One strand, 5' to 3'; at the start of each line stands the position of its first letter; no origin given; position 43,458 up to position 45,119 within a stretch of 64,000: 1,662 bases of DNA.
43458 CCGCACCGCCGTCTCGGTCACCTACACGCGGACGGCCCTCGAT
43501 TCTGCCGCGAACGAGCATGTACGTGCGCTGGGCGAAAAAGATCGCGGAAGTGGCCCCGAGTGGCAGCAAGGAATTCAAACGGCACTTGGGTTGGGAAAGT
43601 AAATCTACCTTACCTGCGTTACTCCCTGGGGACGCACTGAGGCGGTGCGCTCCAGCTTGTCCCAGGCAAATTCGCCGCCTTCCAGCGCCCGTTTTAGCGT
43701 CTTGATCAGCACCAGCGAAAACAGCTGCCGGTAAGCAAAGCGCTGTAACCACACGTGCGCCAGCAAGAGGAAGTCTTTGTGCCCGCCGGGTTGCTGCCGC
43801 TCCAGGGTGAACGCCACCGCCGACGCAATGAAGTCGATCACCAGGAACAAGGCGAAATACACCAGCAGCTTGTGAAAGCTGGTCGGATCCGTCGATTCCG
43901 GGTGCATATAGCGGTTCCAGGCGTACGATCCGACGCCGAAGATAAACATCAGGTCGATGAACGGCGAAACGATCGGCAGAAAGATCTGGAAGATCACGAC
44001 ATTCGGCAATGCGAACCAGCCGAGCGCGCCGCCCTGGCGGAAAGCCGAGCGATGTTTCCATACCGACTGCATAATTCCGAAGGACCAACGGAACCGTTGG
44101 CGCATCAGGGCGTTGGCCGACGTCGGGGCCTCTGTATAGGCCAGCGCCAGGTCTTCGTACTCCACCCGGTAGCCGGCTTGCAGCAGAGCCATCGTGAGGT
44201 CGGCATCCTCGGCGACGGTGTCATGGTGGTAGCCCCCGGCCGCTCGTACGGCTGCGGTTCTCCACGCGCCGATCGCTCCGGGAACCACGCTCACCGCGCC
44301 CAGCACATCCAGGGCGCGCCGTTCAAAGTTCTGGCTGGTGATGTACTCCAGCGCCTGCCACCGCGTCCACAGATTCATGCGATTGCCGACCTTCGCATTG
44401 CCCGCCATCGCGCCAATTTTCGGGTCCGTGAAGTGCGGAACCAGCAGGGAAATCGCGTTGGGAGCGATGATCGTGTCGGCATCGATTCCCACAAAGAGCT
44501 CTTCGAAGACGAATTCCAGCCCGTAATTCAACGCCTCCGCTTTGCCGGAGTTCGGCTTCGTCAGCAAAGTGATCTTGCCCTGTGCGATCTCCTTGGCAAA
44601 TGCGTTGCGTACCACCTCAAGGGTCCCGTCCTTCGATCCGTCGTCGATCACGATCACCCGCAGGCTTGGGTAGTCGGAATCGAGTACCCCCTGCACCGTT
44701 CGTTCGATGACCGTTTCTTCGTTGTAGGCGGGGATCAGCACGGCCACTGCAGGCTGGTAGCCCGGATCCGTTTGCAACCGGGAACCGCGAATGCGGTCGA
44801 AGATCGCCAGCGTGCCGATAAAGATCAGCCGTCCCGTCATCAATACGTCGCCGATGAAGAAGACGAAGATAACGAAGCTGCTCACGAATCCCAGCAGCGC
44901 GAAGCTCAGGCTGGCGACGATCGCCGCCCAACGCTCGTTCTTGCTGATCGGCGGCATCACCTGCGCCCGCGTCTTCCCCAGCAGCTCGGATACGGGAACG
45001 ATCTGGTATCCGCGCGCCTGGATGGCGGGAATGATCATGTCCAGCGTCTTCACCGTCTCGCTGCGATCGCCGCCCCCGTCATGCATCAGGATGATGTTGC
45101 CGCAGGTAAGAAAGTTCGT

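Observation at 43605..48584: Single 1154-aa polypeptide fusing GH18-like, CE4 deacetylase and GT2 processive synthase domains, divergent from a GT39-like glycosyltransferase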

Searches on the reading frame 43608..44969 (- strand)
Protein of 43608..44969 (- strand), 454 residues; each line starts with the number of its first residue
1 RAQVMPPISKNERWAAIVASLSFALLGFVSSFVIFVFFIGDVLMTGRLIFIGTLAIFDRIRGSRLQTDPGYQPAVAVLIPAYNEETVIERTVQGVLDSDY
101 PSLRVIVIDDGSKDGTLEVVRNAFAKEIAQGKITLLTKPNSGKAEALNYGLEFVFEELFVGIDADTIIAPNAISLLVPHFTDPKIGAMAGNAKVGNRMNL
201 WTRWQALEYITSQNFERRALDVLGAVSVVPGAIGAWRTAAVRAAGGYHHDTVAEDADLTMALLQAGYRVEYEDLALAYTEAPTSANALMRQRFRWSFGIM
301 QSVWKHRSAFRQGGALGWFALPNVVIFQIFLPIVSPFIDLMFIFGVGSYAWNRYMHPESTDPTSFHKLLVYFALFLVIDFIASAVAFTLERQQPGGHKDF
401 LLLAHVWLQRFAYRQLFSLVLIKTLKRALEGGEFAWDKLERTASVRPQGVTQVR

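Call 68: search_dna_similar(query=window:43608-44969:-, collection=plasmids, mode=protein, max_rows=40, rows=spread)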
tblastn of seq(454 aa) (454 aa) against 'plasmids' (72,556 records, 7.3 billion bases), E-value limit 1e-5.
Records with a match: 1374; places in all: 1800; records where one place covers at least 80% of the query: 66.
Best place of each record, by identity: <60% 1374.
By first word of the organism name: Rhizobium 294; Sinorhizobium 156; Ralstonia 129; Bacillus 122; Escherichia 99; Lactiplantibacillus 36; Bradyrhizobium 36; Priestia 34; Agrobacterium 32; Lactococcus 20; and 158 more.
By predicted mobility (MOB-suite, as given by PLSDB): non-mobilizable 570; conjugative 476; mobilizable 328.
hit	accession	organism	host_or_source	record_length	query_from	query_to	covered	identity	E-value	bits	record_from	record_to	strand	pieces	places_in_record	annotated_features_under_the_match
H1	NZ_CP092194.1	Deinococcus sp. KNUC1210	Setaria viridis,cell ...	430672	2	446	98%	46.0%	4e-107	355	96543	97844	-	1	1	glycosyltransferase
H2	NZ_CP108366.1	Streptomyces sp. NBC_01340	-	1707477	75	446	82%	39.7%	1e-69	247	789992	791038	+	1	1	none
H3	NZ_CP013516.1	Rhizobium sp. N1314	Phaseolus vulgaris,Whole ...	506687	58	406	77%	26.6%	1e-15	87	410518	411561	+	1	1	glycosyltransferase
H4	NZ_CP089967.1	Cereibacter azotoformans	Owen's River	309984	48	391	76%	25.5%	4e-12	76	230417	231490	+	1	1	bcsA: UDP-forming cellulose synthase catalytic subunit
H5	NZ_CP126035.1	Bradyrhizobium elkanii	Glycine max,soybean,root nodule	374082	60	377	70%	25.8%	2e-13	80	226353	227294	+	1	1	glycosyltransferase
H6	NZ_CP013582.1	Rhizobium phaseoli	Phaseolus vulgaris,Whole ...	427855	58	332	61%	28.6%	9e-15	85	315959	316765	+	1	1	glycosyltransferase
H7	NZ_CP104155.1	Rhizobium sophoriradicis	Phaseolus vulgaris,cell culture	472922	58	332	61%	28.3%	9e-15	84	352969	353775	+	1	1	glycosyltransferase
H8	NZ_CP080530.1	Mesorhizobium sp. AR02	Oxytropis sp.,Cell culture,root nodule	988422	73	312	53%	32.0%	1e-18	97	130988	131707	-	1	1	nodC: chitooligosaccharide synthase NodC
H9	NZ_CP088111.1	Sinorhizobium medicae WSM1115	cell culture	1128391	61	347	63%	26.5%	3e-10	70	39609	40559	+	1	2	record has no annotation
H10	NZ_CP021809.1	Sinorhizobium meliloti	Medicago sativa,Single Cell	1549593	73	322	55%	30.3%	3e-22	107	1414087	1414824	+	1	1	none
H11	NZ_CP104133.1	Sinorhizobium sp. K101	Phaseolus vulgaris,cell ...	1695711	58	333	61%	27.3%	5e-16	89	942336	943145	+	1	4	none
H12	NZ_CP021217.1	Sinorhizobium meliloti RU11/001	-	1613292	73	322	55%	29.9%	8e-22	106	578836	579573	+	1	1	none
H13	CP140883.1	Sinorhizobium meliloti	Medicago lupulina,whole organism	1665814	58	333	61%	27.0%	4e-15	86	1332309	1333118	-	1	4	glycosyltransferase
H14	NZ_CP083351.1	Ensifer adhaerens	cell culture,The sample was isolated ...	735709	73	333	57%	28.4%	1e-15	87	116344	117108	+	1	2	glycosyltransferase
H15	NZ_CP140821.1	Rhizobium johnstonii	Trifolium pratense,whole organism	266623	73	311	53%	30.7%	5e-21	103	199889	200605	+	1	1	nodC: chitooligosaccharide synthase NodC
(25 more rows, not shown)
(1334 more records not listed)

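Call 69: get_annotated_region(hit=H2, flank=6000)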
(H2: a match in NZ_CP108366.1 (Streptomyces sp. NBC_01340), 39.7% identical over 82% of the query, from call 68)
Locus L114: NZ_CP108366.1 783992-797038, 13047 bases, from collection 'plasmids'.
description: Streptomyces sp. NBC_01340 plasmid unnamed1, complete sequence
organism: Streptomyces sp. NBC_01340 (NCBI taxid 2903830)
taxonomy: Bacteria; Actinomycetota; Actinomycetes; Kitasatosporales; Streptomycetaceae; Streptomyces; Streptomyces sp. NBC 01340
host: -; source: -; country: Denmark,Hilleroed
typing (MOB-suite, as given by PLSDB): mobilizable; replicon rep_cluster_1879,rep_cluster_1910; relaxase MOBP
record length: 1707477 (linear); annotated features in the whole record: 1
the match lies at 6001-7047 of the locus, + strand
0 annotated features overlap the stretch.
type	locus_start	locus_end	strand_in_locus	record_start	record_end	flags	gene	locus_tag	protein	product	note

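Call 70: get_annotated_region(hit=H1, flank=6000)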
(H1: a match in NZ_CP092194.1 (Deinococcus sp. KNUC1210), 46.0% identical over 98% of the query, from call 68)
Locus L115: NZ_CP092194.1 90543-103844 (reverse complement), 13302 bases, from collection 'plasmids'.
description: Deinococcus sp. KNUC1210 plasmid unnamed7, complete sequence
organism: Deinococcus sp. KNUC1210 (NCBI taxid 2917691)
taxonomy: Bacteria; Deinococcota; Deinococci; Deinococcales; Deinococcaceae; Deinococcus; Deinococcus sp. KNUC1210
host: -; source: Setaria viridis,cell culture,rhizospheric soil; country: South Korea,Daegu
typing (MOB-suite, as given by PLSDB): non-mobilizable
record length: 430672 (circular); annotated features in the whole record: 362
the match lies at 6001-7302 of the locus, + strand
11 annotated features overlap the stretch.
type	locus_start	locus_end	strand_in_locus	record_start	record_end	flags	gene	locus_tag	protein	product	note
CDS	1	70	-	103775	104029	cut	-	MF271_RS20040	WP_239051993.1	recombinase family protein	GO:0006310 - DNA recombination [Evidence IEA]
CDS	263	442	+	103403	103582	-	-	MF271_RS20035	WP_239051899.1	hypothetical protein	-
CDS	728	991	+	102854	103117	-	-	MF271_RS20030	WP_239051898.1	hypothetical protein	-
CDS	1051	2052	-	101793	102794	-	-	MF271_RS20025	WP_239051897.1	IS630 family transposase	-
CDS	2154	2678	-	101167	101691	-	-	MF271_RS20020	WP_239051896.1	DinB family protein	-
CDS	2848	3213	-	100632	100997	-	-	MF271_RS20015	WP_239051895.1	hypothetical protein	-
CDS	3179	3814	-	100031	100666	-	-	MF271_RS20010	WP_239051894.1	adenylyltransferase/cytidyltransferase family protein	-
CDS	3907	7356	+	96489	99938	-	-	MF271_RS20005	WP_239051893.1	glycosyltransferase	-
CDS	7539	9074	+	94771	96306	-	-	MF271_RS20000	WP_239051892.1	sensor domain-containing diguanylate cyclase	-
CDS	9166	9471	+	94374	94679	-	-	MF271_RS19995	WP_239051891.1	hypothetical protein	-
CDS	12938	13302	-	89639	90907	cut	-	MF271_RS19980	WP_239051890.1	SDR family NAD(P)-dependent oxidoreductase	-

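Call 72: search_protein_families(library=pfam, proteins=[L114:4306-7323:+, L114:3213-4148:-, L114:2567-3175:+, L114:3034-3570:+, L114:8941-11277:+, L114:7622-8092:+, L114:1222-1842:+, L115:3907-7356:+], max_evalue=0.001)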
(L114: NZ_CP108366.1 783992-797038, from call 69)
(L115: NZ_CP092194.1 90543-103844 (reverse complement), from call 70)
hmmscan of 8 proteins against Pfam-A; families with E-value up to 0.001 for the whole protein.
L114:4306-7323:+ (1005 aa): 7 families
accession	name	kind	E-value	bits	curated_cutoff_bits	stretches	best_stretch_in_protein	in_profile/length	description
PF13641.12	Glyco_tranf_2_3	-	1.4e-36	127.1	27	1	565-783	2-230/230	Glycosyltransferase like family 2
PF01522.26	Polysacc_deac_1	-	1e-33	116.4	23.1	1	291-409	4-117/124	Polysaccharide deacetylase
PF00535.33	Glycos_transf_2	-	1.3e-32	113.5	23.3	1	567-726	1-164/168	Glycosyl transferase family 2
PF13632.12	Glyco_trans_2_3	-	2e-28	100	27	1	644-855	2-193/198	Glycosyl transferase family group 2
PF13506.12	Glyco_transf_21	-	7.9e-19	68.2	21.7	1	628-780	18-172/174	Glycosyl transferase family 21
PF03142.21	Chitin_synth_2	-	7.7e-07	28.6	27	0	634-725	195-288/527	Chitin synthase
PF10111.15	Glyco_tranf_2_2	-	4e-06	27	27.3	1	567-662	1-103/276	Glycosyltransferase like family 2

L114:3213-4148:- (311 aa): 0 families

L114:2567-3175:+ (202 aa): 0 families

L114:3034-3570:+ (178 aa): 0 families

L114:8941-11277:+ (778 aa): 3 families
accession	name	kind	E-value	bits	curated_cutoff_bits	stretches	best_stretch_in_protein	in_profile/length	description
PF00122.25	E1-E2_ATPase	-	6.1e-42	143.6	28.1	1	133-303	3-181/181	E1-E2 ATPase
PF00702.32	Hydrolase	-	4.6e-25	89.6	26.4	1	320-533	2-191/191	haloacid dehalogenase-like hydrolase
PF01814.28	Hemerythrin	-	8e-14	52.7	25.3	1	640-776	2-126/127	Hemerythrin HHE cation binding domain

L114:7622-8092:+ (156 aa): 0 families

L114:1222-1842:+ (206 aa): 0 families

L115:3907-7356:+ (1149 aa): 8 families
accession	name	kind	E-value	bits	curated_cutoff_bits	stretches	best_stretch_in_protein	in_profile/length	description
PF13641.12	Glyco_tranf_2_3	-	3.2e-34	119.4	27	1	771-990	3-230/230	Glycosyltransferase like family 2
PF01522.26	Polysacc_deac_1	-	6.4e-34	117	23.1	1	495-624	3-124/124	Polysaccharide deacetylase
PF00535.33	Glycos_transf_2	-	1.5e-28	100.3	23.3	1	772-899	1-130/168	Glycosyl transferase family 2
PF13632.12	Glyco_trans_2_3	-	1.7e-22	80.7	27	1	851-1041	2-190/198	Glycosyl transferase family group 2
PF13506.12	Glyco_transf_21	-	2.4e-15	56.9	21.7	1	834-987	17-172/174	Glycosyl transferase family 21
PF00704.34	Glyco_hydro_18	-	1.3e-09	38.6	29.6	1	149-394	52-302/317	Glycosyl hydrolases family 18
PF03142.21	Chitin_synth_2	-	8.3e-09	35.1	27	1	842-929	196-285/527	Chitin synthase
PF10111.15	Glyco_tranf_2_2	-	2e-05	24.6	27.3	1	773-866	2-100/276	Glycosyltransferase like family 2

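Call 80: search_dna_similar(query=L114:5185-7047:+, collection=plasmids, mode=protein, max_rows=25, rows=best, max_evalue=1e-60)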
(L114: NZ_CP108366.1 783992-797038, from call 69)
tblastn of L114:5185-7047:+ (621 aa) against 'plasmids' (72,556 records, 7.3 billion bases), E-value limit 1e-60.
Records with a match: 37; places in all: 37; records where one place covers at least 80% of the query: 36.
Best place of each record, by identity: >=99% 2; 60-80% 1; <60% 34.
By first word of the organism name: Bacillus 10; Sphingobium 8; Sulfitobacter 8; Streptomyces 3; Sphingomonas 2; Novosphingobium 2; Deinococcus 1; Kocuria 1; Limimaricola 1; Prevotella 1.
By predicted mobility (MOB-suite, as given by PLSDB): non-mobilizable 22; conjugative 9; mobilizable 6.
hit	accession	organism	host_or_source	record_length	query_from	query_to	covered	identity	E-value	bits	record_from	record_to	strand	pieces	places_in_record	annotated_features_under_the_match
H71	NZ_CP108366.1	Streptomyces sp. NBC_01340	-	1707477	1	621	100%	100.0%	0e+0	1051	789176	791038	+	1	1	none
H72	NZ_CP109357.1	Streptomyces sp. NBC_01562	-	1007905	1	621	100%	99.8%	0e+0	1050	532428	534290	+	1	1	record has no annotation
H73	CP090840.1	Streptomyces viridifaciens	Whole organism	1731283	1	621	100%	75.9%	0e+0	802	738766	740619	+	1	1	bifunctional polysaccharide deacetylase/glycosyltransferase family 2 ...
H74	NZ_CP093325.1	Bacillus sp. N5-665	whole organism,peat soil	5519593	3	621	100%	38.0%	2e-122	407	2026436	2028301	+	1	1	none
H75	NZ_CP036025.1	Bacillus mycoides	cell culture,soil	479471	3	621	100%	37.8%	2e-121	404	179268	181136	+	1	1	glycosyltransferase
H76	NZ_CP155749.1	Sphingomonas parapaucimobilis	Chinese cabbage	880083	2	502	81%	45.8%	6e-117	390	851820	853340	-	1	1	glycosyltransferase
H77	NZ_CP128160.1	Bacillus sp. DX3.1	bacterial isolate,field soil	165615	3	621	98%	37.7%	4e-101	416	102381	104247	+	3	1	none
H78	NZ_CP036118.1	Bacillus mycoides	cell culture,soil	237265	3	621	100%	36.9%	2e-122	406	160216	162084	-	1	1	glycosyltransferase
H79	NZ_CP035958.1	Bacillus mycoides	cell culture,soil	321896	3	621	100%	36.9%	9e-122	405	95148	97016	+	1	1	glycosyltransferase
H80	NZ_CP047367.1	Bacillus nitratireducens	Solanum lycopersicum L.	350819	3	621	100%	36.9%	9e-119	396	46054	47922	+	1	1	glycosyltransferase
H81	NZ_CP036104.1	Bacillus mycoides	cell culture,soil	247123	3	621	100%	36.8%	1e-122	407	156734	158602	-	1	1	glycosyltransferase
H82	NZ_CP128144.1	Bacillus mycoides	bacterial isolate,field soil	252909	3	621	100%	36.8%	1e-122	407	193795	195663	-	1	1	glycosyltransferase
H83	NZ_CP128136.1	Bacillus mycoides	bacterial isolate,field soil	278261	3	621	100%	36.8%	1e-122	407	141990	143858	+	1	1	glycosyltransferase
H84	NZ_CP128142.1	Bacillus mycoides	bacterial isolate,field soil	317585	3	621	100%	36.8%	1e-122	407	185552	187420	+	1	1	glycosyltransferase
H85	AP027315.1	Sphingobium sp. TomMM15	-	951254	3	500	80%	45.0%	2e-109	369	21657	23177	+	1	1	glycosyl transferase family 2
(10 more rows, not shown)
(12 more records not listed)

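Call 81: get_annotated_region(hit=H73, flank=5000)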
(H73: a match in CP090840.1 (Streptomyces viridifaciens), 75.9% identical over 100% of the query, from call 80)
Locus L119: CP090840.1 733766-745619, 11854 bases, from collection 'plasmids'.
description: Streptomyces viridifaciens strain DSM 40239 plasmid pKVP1, complete sequence
organism: Streptomyces viridifaciens (NCBI taxid 48665)
taxonomy: Bacteria; Actinomycetota; Actinomycetes; Kitasatosporales; Streptomycetaceae; Streptomyces; Streptomyces viridifaciens
host: -; source: Whole organism; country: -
typing (MOB-suite, as given by PLSDB): mobilizable; relaxase MOBP
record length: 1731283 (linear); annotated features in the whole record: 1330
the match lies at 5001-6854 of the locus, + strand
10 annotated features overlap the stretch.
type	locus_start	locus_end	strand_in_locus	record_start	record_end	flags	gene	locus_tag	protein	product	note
CDS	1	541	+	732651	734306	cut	-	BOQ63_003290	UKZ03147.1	molybdopterin-dependent oxidoreductase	-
CDS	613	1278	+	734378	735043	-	-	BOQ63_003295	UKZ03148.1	fasciclin domain-containing protein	-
CDS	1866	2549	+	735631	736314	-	-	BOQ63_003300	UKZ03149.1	GNAT family N-acetyltransferase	-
CDS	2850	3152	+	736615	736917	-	-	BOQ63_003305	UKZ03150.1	hypothetical protein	-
CDS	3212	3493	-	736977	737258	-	-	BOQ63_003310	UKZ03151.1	hypothetical protein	-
CDS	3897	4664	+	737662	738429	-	-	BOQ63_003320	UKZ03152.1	hypothetical protein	-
CDS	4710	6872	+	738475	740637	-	-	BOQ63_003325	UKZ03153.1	bifunctional polysaccharide deacetylase/glycosyltransferase family 2 protein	-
CDS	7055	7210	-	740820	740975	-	-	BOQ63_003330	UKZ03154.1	hypothetical protein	-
CDS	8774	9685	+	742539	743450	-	-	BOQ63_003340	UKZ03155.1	ribosome-inactivating family protein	-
CDS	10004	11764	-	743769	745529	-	-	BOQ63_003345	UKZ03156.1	ABC transporter ATP-binding protein/permease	-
